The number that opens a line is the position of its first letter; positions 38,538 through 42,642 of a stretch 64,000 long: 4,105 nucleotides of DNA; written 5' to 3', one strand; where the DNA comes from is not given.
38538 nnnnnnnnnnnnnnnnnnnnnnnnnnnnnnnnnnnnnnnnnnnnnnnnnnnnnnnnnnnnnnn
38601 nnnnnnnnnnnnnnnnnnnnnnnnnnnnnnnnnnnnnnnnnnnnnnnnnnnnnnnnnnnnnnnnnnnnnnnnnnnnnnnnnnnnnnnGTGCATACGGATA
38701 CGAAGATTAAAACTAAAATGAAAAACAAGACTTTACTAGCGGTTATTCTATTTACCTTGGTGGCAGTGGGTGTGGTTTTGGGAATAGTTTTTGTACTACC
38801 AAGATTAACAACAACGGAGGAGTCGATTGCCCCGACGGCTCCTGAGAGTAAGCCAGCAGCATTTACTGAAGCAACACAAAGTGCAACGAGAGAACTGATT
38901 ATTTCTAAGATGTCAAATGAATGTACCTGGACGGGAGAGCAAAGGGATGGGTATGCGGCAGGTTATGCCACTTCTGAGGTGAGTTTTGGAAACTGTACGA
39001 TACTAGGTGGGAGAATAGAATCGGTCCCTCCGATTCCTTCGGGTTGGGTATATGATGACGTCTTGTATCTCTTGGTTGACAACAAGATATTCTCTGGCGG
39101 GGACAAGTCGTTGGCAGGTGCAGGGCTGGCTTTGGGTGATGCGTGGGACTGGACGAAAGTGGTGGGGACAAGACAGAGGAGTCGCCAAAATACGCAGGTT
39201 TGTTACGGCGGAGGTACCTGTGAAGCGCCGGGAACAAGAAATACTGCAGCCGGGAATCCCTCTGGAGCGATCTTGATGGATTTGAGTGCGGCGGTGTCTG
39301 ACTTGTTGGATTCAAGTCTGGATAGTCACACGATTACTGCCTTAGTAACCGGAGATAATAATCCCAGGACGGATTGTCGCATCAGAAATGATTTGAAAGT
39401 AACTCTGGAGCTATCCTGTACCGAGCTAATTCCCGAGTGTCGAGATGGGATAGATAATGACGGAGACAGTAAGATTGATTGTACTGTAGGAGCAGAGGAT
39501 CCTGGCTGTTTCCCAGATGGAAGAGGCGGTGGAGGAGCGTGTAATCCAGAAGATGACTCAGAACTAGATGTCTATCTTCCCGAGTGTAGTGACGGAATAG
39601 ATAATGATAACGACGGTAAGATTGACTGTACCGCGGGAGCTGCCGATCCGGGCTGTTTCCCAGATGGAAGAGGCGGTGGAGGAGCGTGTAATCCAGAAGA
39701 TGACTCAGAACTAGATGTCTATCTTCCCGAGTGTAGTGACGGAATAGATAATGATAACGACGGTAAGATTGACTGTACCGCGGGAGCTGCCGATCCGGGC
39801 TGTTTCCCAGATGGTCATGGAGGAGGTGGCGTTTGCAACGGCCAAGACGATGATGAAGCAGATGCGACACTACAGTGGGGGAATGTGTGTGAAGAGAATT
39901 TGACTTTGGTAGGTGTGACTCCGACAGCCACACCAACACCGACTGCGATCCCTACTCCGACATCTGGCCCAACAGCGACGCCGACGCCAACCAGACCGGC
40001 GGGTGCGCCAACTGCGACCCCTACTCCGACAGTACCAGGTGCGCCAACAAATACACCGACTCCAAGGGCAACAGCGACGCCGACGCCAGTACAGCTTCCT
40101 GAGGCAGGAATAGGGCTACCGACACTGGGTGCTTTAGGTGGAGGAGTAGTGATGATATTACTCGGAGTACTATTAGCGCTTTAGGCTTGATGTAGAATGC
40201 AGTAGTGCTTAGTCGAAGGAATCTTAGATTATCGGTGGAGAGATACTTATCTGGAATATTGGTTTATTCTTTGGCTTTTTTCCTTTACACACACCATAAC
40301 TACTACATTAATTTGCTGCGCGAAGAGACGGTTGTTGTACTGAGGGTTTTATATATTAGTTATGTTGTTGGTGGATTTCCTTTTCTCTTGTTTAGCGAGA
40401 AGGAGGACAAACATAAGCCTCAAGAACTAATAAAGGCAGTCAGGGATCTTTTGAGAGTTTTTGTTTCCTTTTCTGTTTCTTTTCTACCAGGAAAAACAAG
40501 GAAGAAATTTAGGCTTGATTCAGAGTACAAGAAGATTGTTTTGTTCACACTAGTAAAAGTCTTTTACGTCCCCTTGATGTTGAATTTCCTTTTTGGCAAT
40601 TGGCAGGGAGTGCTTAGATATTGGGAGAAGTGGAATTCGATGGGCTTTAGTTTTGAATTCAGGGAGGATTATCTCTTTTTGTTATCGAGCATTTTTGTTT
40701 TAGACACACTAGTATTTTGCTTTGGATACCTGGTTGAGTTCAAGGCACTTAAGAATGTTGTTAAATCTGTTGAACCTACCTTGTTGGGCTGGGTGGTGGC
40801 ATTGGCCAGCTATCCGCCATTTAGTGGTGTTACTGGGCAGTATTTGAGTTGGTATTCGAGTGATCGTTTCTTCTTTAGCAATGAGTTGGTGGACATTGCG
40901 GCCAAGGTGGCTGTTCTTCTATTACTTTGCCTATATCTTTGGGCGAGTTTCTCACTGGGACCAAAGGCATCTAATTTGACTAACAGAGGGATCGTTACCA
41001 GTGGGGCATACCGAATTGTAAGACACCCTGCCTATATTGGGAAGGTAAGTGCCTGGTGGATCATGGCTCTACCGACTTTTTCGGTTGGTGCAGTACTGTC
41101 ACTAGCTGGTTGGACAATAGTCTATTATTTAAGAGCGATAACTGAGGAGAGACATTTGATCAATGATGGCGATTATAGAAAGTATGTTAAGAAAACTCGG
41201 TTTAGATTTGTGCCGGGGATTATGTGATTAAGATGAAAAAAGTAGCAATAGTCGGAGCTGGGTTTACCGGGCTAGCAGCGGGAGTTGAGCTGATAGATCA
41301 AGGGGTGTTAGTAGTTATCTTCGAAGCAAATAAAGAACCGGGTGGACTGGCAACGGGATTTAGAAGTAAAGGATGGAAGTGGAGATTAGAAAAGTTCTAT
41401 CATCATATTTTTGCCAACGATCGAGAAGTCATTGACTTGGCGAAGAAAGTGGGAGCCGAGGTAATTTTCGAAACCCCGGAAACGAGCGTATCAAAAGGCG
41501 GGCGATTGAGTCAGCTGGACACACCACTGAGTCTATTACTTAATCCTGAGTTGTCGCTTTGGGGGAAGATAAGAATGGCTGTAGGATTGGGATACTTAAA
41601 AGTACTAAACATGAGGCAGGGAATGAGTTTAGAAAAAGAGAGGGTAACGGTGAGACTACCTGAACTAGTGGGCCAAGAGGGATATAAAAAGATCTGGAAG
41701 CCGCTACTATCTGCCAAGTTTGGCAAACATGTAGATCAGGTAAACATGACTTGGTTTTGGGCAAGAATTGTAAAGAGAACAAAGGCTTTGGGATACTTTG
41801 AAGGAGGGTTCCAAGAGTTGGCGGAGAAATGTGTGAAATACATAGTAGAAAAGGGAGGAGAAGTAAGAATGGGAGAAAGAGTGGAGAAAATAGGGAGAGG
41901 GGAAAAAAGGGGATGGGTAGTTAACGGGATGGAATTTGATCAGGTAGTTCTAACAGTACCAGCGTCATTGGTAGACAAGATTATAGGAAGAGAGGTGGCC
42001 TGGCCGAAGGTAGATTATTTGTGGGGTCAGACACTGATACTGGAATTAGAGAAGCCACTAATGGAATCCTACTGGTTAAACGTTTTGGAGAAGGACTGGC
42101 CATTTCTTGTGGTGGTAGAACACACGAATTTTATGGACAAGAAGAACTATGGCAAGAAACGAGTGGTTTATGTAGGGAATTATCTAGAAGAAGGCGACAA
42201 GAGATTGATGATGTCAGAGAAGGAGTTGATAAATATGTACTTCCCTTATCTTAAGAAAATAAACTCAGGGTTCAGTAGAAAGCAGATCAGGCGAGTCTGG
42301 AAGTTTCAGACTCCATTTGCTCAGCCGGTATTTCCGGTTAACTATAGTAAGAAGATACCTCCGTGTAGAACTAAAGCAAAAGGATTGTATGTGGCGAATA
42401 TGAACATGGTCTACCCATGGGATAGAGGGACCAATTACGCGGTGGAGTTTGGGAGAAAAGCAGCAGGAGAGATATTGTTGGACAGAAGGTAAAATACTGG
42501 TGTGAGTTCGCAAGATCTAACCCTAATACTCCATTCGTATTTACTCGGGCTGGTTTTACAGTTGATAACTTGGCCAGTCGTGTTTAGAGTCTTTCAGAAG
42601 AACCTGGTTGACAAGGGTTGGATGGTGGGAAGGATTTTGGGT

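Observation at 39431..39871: Perfect 147-bp tandem duplication inside a surface-protein gene (assembly and phase-variation hotspot)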

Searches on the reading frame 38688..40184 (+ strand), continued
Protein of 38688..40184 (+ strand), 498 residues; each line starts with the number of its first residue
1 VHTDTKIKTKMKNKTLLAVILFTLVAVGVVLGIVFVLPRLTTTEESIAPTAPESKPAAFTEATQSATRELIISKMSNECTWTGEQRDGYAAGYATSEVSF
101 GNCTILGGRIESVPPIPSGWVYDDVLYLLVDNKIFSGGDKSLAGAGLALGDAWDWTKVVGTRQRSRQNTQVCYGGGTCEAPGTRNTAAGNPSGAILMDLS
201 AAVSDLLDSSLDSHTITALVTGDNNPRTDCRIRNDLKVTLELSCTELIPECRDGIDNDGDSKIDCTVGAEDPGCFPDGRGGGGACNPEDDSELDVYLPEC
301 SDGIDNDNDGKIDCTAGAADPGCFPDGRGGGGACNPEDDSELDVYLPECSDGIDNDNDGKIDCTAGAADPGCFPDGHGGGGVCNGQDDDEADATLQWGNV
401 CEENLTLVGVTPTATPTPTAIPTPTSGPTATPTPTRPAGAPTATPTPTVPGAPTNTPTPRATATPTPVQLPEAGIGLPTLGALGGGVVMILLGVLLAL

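Call 53: predict_structure(alignment_id=A1)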
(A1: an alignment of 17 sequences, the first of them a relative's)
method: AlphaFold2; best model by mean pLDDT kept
length: 488 residues; sequences in the alignment: 17
mean_pLDDT: 48.0   pTM: 0.27
mean pLDDT of the five models: 48.0, 46.4, 45.6, 45.1, 43.5
residues with pLDDT >= 90: 1; 70-90: 40; 50-70: 133; < 50: 314
segments of 3 or more residues with pLDDT < 50: 35-39, 41-90, 92-117, 119-123, 126-238, 266-272, 281-287, 313-321, 329-336, 379-407, 409-417, 419-430, 432-434, 438-440, 442-446, 448-453, 459-466
pLDDT, mean of each block of 10 residues (from residue 1): 78 88 78 51 44 40 37 37 39 43 39 46 45 33 37 31 40 37 33 37 38 37 39 44 60 56 50 51 45 57 55 43 51 50 66 60 52 57 39 35 40 42 44 47 46 47 49 68 74
secondary structure, 60 per line:
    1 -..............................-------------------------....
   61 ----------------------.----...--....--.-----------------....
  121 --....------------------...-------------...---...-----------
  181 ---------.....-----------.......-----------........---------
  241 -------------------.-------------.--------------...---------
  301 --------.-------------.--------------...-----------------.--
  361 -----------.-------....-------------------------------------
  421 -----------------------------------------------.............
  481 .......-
elements in order: H2-31 E57-60 E88-90 E93-96 E117-120 E123-126 E161-163 E167-169 H190-194 E206-212 E224-231 H380-383 H468-487
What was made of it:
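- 38730..38798 (+): N-terminal hydrophobic segment (aa 5-27), a signal-anchor or signal peptide. It is followed at 38826-38855 by the conserved motif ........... The AF2 model places a helix at residues 2-31 with pLDDT 78-88 (call 53).
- Tried and rejected: AF2 on the full protein with a 17-row alignment gave pLDDT 48 (call 53).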

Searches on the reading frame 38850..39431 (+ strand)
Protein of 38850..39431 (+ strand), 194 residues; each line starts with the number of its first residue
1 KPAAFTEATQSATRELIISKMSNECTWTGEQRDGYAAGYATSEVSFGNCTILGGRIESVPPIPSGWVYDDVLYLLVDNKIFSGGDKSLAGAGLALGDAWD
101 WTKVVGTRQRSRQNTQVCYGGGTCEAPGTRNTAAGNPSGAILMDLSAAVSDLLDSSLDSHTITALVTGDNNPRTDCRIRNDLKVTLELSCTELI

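Call 51: search_protein_representatives(protein=window:38850-39431:+)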
Query: 194 residues. Proteins with E-value up to 0.001 (for the whole library): 13; up to 1e-10: 4; up to 1e-30: 1. The best 13 are listed.
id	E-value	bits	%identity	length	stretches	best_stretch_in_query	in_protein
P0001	3.5e-125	431.3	100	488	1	1-194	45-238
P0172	3.9e-21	91.9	37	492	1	9-192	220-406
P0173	1.1e-19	87.2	34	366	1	8-191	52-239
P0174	5.3e-19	85.0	33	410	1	10-191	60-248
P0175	2.1e-07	47.1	29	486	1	7-191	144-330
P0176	4.4e-05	39.6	41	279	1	97-189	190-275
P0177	8.5e-05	38.6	34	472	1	68-188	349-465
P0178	1.5e-04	37.8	28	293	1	20-189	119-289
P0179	2.1e-04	37.4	36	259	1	67-190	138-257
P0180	2.5e-04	37.1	34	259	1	65-187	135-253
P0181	3.2e-04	36.8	31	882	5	56-97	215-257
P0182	3.2e-04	36.7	44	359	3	22-47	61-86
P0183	8.3e-04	35.4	38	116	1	98-181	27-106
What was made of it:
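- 38850..39431 (+): Head domain (aa 45-238), function unknown, six Cys. Only 13 representatives at E<=1e-3 among 1.84 billion proteins, the best at 37% identity (call 51).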

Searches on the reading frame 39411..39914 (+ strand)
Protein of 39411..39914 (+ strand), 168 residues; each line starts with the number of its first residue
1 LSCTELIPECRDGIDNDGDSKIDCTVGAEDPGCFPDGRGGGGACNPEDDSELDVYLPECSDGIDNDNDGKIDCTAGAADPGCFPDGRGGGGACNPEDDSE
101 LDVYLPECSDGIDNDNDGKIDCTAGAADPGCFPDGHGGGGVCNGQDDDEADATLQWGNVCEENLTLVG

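Call 34: search_solved_structures(query=window:39411-39914:+, max_evalue=10, show_alignments=3)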
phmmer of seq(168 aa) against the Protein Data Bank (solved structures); distinct sequences matched with E-value up to 10: 1.
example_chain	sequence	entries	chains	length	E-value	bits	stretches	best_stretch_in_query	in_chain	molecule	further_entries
4qks_A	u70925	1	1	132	0.19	15.1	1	45-131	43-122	DE NOVO PROTEIN 6XTRP/PV2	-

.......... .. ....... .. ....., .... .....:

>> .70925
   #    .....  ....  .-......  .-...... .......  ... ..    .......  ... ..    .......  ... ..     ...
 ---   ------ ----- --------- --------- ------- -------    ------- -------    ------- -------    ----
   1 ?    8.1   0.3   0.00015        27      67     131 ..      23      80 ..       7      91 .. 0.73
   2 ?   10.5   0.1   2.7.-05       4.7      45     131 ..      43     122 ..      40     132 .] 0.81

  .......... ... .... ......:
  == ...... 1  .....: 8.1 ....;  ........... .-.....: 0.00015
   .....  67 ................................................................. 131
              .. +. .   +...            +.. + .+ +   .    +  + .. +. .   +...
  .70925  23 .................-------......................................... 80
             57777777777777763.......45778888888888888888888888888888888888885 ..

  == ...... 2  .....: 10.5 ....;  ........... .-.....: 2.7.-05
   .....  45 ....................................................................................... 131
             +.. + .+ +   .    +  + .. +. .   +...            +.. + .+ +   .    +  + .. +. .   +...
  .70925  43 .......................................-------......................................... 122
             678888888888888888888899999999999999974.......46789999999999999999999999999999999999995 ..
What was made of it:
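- Tried and rejected: The PDB sequence search gave only a spurious de novo protein at E 0.19 (call 34).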

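Call 54: search_protein_families(library=pfam, proteins=[window:39426-39914:+], max_evalue=10)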
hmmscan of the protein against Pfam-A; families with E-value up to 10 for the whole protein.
seq(163 aa): 1 family
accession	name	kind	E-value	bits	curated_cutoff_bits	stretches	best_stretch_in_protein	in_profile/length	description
PF24962.1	DUF7767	-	0.095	13.3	27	0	27-54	54-81/95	Domain of unknown function (DUF7767)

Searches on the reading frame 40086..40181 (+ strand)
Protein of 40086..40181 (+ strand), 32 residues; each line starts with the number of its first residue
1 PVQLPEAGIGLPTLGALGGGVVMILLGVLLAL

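Call 74: find_related_loci(query=A3, collection=metagenome_contigs, flank=3000)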
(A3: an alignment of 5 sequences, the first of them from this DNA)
Query A3 (32 aa) in metagenome_contigs; peptide patterns used: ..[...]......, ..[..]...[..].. (x = any residue, [..] = any of these).
430 stretches matched a pattern; 2 encode a relative of the query (tblastn E <= 1e-3); 2 distinct loci.
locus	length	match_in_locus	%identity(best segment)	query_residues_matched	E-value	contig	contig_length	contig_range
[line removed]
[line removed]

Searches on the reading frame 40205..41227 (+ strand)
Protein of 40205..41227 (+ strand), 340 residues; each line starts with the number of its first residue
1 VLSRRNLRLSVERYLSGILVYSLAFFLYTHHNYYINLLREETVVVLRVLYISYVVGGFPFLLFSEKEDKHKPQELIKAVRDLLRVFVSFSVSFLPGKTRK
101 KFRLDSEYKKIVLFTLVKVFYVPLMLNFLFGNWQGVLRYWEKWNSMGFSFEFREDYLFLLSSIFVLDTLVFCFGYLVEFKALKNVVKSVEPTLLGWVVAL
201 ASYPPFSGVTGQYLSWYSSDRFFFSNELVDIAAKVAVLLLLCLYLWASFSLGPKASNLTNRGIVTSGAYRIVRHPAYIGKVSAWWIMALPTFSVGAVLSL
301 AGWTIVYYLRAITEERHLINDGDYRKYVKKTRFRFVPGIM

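Call 8: search_protein_families(library=pfam, proteins=[window:40205-41224:+], max_evalue=0.1)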
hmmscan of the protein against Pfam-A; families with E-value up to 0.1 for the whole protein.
window:40205-41224:+ (340 aa): 3 families
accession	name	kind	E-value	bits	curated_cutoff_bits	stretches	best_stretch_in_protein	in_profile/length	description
PF04191.18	PEMT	-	9.3e-09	36.1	25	1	261-319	40-99/105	Phospholipid methyltransferase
PF04140.19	ICMT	-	1.7e-05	25.6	24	1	256-319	28-94/95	Isoprenylcysteine carboxyl methyltransferase (ICMT) family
PF06966.17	DUF1295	-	0.00038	20.5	20.4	1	255-331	146-235/235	Protein of unknown function (DUF1295)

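Call 19: find_encoding_contigs(protein=window:40205-41227:+, flank=10000, max_places=10)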
Protein window:40205-41227:+ (340 aa): no gene with exactly this product is on record in the collection.

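Call 33: find_encoding_contigs(protein=window:40205-41224:+, flank=10000, max_places=6)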
Protein seq(340 aa) (340 aa): no gene with exactly this product is on record in the collection.

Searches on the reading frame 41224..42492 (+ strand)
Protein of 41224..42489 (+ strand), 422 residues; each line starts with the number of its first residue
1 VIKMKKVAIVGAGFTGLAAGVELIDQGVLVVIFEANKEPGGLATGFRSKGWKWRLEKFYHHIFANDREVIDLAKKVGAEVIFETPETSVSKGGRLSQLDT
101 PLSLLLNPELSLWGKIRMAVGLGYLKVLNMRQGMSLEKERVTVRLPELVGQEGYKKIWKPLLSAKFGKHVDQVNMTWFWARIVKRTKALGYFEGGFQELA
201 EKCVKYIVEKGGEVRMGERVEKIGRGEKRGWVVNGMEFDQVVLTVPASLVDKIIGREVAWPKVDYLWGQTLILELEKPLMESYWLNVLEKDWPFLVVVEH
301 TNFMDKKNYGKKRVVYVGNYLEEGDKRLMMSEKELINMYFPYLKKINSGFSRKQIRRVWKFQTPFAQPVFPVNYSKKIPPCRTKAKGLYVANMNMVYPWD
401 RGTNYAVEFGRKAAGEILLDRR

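Call 8: search_protein_families(library=pfam, proteins=[window:41224-42489:+], max_evalue=0.1)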
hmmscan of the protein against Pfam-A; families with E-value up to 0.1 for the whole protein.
window:41224-42489:+ (422 aa): 13 families
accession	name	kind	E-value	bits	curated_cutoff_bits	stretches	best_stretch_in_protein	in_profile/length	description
PF01593.30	Amino_oxidase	-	1.2e-23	84.5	19.8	1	14-418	1-443/443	Flavin containing amine oxidoreductase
PF01266.30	DAO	-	7.9e-10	39.2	27.9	1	6-49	1-44/353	FAD dependent oxidoreductase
PF13450.12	NAD_binding_8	-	5.8e-09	36.6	21.9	1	9-74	1-66/68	NAD(P)-binding Rossmann-like domain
PF01494.25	FAD_binding_3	-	0.00031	20.5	22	1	6-38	3-35/349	FAD binding domain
PF12831.13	FAD_oxidored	-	0.00038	20.3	27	1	7-45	2-40/416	FAD dependent oxidoreductase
PF00890.30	FAD_binding_2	-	0.00086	19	20.4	1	7-53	2-46/414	FAD binding domain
PF07992.20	Pyr_redox_2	-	0.0037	17.1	26.1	1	5-39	143-177/291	Pyridine nucleotide-disulphide oxidoreductase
PF01946.23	Thi4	-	0.013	15.2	26.2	1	5-42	18-56/235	Thi4 family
PF13454.12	NAD_binding_9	-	0.032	14.6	21.8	0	8-41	1-38/155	FAD-NAD(P)-binding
PF00070.33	Pyr_redox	-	0.041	14.9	22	0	6-40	1-35/82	Pyridine nucleotide-disulphide oxidoreductase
PF07991.19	KARI_N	-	0.044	13.8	20.6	1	2-33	2-33/165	Acetohydroxy acid isomeroreductase, NADPH-binding domain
PF03486.20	HI0933_like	-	0.089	12.7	50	0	6-40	2-36/244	HI0933-like protein Rossmann domain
PF00743.25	FMO-like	-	0.092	11.6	22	0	5-43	2-40/532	Flavin-binding monooxygenase-like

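Call 22: find_encoding_contigs(protein=window:41233-42492:+, flank=10000, max_places=10)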
Protein window:41233-42492:+ (419 aa): no gene with exactly this product is on record in the collection.
